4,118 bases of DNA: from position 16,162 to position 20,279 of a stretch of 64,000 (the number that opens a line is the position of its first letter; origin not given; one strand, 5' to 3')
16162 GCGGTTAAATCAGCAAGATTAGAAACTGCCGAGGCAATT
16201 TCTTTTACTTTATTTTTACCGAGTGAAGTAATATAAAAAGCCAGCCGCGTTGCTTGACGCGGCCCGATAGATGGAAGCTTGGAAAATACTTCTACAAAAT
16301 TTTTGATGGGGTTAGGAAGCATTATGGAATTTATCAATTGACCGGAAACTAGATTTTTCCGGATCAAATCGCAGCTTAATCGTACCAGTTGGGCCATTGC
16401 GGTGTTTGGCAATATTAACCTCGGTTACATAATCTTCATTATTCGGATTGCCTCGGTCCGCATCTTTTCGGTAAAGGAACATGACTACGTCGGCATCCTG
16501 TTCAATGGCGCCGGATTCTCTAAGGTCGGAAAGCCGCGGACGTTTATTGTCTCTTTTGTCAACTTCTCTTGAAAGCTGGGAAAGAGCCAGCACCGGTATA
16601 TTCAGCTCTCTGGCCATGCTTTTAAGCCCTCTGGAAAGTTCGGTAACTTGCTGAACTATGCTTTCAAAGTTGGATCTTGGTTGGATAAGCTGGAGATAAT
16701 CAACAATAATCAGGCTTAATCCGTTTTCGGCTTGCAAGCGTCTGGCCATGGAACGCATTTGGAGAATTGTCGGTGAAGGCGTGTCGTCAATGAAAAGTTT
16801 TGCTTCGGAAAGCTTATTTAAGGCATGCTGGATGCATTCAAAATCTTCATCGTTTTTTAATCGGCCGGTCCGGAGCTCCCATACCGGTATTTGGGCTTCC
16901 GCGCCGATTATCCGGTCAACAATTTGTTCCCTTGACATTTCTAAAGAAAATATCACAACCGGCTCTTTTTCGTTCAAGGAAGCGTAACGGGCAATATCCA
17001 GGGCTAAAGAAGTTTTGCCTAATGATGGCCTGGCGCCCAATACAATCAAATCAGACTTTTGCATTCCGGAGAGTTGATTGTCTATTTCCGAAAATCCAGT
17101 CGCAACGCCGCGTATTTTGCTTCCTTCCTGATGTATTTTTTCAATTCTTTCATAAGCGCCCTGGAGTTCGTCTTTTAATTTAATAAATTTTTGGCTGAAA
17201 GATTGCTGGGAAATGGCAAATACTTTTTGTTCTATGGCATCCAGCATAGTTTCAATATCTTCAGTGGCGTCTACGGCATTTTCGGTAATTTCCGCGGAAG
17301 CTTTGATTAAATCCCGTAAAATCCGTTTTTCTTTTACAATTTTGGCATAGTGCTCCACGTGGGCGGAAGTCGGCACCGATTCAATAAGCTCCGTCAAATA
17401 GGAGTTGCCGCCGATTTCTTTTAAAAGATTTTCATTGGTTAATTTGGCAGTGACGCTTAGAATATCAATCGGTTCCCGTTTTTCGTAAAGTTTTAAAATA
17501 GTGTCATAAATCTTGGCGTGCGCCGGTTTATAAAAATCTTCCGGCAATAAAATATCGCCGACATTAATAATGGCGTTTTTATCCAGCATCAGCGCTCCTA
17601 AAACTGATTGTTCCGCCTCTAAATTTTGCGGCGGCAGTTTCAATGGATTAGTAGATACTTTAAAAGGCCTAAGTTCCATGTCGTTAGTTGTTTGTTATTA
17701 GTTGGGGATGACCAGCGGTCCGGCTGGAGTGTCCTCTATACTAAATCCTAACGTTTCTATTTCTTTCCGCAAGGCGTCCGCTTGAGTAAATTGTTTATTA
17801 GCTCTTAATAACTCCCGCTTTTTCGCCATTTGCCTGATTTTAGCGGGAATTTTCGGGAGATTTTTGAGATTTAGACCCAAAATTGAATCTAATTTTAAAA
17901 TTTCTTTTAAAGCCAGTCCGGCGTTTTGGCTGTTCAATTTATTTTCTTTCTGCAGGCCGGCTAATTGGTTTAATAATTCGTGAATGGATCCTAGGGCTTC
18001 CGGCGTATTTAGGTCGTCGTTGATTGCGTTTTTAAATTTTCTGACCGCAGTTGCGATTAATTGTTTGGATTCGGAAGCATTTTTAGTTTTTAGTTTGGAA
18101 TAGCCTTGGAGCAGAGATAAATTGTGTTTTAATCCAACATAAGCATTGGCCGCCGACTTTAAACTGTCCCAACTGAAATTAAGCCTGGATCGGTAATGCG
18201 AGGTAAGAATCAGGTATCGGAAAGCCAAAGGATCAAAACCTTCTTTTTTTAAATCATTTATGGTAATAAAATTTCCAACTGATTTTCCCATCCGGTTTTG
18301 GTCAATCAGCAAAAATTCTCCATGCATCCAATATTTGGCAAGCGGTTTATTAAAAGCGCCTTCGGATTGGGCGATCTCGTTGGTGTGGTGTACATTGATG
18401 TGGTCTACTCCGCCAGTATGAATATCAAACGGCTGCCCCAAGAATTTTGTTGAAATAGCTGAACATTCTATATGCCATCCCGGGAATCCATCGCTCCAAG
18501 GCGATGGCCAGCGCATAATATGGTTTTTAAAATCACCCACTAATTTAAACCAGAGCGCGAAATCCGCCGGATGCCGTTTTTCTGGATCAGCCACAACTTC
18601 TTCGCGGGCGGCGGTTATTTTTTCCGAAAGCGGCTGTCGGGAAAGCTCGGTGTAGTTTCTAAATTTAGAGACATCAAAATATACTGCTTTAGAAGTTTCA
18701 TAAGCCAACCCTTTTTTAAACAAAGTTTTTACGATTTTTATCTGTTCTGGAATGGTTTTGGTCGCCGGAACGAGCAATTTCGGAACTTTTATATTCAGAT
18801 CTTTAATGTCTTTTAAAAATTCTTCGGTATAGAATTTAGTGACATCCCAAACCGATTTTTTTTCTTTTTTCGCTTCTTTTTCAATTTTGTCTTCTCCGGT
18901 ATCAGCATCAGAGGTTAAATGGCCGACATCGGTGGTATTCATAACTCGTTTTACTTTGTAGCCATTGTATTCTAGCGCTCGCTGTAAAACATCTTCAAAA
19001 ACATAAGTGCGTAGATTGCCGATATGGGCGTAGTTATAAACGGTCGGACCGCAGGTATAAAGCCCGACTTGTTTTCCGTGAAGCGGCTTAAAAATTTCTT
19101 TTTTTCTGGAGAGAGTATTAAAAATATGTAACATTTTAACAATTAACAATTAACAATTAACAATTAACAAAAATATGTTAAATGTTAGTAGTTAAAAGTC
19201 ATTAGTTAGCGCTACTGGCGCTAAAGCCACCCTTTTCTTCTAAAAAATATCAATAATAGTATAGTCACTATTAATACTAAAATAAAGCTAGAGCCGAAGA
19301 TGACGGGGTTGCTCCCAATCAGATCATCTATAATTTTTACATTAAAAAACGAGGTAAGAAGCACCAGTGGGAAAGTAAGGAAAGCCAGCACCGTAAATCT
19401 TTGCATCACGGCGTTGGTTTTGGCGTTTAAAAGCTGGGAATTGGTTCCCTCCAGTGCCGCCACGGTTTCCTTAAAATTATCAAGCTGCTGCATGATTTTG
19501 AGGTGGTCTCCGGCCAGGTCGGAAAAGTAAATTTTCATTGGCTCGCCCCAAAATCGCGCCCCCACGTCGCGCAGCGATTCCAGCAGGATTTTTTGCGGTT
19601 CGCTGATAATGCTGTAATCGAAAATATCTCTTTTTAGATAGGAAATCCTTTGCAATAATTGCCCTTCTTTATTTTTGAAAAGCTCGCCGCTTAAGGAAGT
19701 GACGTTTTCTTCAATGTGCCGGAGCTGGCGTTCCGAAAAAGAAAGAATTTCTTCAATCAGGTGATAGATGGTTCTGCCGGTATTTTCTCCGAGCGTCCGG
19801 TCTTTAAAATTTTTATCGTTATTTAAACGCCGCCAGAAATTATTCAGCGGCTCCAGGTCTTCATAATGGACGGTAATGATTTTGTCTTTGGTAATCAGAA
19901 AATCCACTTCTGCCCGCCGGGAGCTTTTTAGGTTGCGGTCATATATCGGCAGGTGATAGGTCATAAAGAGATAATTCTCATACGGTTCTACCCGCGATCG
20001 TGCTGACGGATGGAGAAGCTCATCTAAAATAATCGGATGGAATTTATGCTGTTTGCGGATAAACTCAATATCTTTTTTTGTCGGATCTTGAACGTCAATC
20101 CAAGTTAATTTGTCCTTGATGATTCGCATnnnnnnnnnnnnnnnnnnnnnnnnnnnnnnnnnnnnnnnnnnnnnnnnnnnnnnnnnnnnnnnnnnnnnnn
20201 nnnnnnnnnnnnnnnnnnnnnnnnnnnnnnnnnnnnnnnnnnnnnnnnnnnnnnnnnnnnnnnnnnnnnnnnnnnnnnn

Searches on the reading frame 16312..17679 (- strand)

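Call 58: search_protein_families(library=pfam, proteins=[window:16312-17679:-], max_evalue=0.0001)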
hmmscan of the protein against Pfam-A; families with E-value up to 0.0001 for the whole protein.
window:16312-17679:- (455 aa): 3 families
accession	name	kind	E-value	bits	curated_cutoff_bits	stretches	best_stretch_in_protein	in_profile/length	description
PF03796.21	DnaB_C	-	8.2e-100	333.8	27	1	191-446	1-254/255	DnaB-like helicase C terminal domain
PF00772.26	DnaB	-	6e-38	129.5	23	1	16-117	2-103/103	DnaB-like helicase N terminal domain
PF13481.12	AAA_25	-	5.9e-10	39.5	27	1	204-370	27-191/195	AAA domain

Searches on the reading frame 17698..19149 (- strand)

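Call 58: search_protein_families(library=pfam, proteins=[window:17698-19149:-], max_evalue=0.0001)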
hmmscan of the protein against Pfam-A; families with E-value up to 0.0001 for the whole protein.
window:17698-19149:- (483 aa): 5 families
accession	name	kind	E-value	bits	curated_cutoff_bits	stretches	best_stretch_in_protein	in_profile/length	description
PF01406.26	tRNA-synt_1e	-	4.7e-93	312.3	27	1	20-334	2-300/301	tRNA synthetases class I (C) catalytic domain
PF09334.17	tRNA-synt_1g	-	5e-13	49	20.1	1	38-168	11-132/391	tRNA synthetases class I (M)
PF09190.17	DALR_2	-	5.1e-09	37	22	1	371-428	1-56/57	DALR domain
PF01921.24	tRNA-synt_1f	-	1.1e-06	28.3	27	0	245-351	239-341/360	tRNA synthetases class I (K)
PF00133.28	tRNA-synt_1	-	2.7e-06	26.9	22.7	0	30-161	27-168/414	tRNA synthetases class I (I, L, M and V)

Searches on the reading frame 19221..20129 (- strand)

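Call 58: search_protein_families(library=pfam, proteins=[window:19221-20129:-], max_evalue=0.0001)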
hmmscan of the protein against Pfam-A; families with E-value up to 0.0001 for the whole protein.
window:19221-20129:- (302 aa): 1 family
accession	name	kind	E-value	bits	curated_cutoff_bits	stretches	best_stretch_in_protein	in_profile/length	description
PF01544.23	CorA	-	4e-44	151.5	27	1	6-298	2-292/292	CorA-like Mg2+ transporter protein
